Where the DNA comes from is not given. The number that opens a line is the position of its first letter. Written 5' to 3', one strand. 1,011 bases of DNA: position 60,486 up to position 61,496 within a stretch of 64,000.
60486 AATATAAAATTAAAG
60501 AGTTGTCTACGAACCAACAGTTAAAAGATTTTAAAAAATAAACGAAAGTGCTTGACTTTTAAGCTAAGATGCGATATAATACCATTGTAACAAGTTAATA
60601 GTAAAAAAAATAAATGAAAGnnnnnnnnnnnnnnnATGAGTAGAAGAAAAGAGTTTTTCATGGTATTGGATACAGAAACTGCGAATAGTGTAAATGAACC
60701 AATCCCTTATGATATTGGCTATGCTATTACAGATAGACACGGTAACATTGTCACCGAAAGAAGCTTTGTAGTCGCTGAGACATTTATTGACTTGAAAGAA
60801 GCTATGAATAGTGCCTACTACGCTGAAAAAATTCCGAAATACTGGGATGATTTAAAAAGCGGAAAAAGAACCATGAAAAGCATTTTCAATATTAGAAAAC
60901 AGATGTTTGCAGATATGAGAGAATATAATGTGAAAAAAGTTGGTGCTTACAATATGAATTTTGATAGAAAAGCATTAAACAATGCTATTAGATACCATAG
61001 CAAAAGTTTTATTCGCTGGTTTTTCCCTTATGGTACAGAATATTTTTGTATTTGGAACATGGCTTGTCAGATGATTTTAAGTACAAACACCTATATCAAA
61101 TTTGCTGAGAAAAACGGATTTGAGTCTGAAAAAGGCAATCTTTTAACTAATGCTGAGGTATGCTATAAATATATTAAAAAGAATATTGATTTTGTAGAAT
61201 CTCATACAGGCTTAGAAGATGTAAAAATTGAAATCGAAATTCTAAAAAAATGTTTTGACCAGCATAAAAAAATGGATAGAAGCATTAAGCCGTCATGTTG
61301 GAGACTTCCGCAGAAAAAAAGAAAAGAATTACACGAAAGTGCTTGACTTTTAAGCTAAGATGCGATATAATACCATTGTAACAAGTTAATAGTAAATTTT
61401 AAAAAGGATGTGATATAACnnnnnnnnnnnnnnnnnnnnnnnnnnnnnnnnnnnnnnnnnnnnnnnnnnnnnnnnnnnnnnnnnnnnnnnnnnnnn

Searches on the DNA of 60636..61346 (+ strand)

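Call 89: search_rna_families(source=L009, start=12500, end=20711, threshold=evalue, max_evalue=0.1)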
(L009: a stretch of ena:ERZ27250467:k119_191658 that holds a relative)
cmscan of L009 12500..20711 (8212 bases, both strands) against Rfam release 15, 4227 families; matches with E-value up to 0.1: 1.
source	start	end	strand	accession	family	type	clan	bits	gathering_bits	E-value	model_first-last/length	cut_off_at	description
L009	14465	14571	+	RF00073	MIR156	Gene; miRNA;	-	25.6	62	0.092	1-88/88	no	mir-156 microRNA precursor family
